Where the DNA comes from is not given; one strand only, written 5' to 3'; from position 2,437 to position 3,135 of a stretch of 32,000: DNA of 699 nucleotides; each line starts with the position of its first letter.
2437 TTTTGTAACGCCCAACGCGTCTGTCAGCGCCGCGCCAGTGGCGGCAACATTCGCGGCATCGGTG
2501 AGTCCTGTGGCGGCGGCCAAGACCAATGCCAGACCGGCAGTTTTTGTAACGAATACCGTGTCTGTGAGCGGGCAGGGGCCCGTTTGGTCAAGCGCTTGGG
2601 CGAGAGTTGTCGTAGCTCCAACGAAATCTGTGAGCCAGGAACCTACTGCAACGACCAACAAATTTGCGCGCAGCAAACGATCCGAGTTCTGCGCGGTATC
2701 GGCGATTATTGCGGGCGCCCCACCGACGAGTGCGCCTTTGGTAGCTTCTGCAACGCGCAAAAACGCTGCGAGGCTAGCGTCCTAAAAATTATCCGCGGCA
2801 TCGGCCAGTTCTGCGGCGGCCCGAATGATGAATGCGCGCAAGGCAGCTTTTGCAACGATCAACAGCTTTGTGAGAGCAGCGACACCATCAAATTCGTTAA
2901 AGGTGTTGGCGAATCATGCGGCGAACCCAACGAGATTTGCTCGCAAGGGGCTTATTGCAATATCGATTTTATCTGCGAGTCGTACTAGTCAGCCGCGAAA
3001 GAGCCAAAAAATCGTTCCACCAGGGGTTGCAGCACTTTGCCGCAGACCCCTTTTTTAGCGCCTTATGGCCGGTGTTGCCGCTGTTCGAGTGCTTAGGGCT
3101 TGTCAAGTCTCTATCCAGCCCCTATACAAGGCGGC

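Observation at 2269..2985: Seven tandem four-cysteine modules (C-x6-C-x5-C-x5-C) behind a Sec signal peptide: candidate undescribed disulfide-rich repeat protein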

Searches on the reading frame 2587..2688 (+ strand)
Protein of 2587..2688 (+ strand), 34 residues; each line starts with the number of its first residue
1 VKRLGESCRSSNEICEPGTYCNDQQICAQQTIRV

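Call 61: search_protein_families(library=pfam, proteins=[window:2587-2688:+], max_evalue=10)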
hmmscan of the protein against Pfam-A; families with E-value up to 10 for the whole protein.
seq(34 aa): 2 families
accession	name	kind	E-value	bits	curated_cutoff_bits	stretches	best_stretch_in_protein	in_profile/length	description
PF20626.4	EGF_Sp38_C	-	0.02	15.4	24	1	6-30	13-37/50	Zona-pellucida-binding protein (Sp38) C-terminal EGF-like domain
PF01097.24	Defensin_2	-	0.22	11.9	20.4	1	18-27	22-31/34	Arthropod defensin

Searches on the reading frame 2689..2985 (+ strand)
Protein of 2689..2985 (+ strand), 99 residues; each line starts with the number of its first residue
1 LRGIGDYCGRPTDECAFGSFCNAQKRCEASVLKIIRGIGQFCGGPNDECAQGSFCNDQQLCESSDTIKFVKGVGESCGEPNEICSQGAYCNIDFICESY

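Call 39: find_related_loci(query=A5, collection=metagenome_contigs, flank=5000)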
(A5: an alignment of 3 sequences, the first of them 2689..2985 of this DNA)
Query A5 (99 aa) in metagenome_contigs; peptide patterns used: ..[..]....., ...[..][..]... (x = any residue, [..] = any of these).
116 stretches matched a pattern, but none encodes a relative of the query by tblastn (E <= 1e-3).
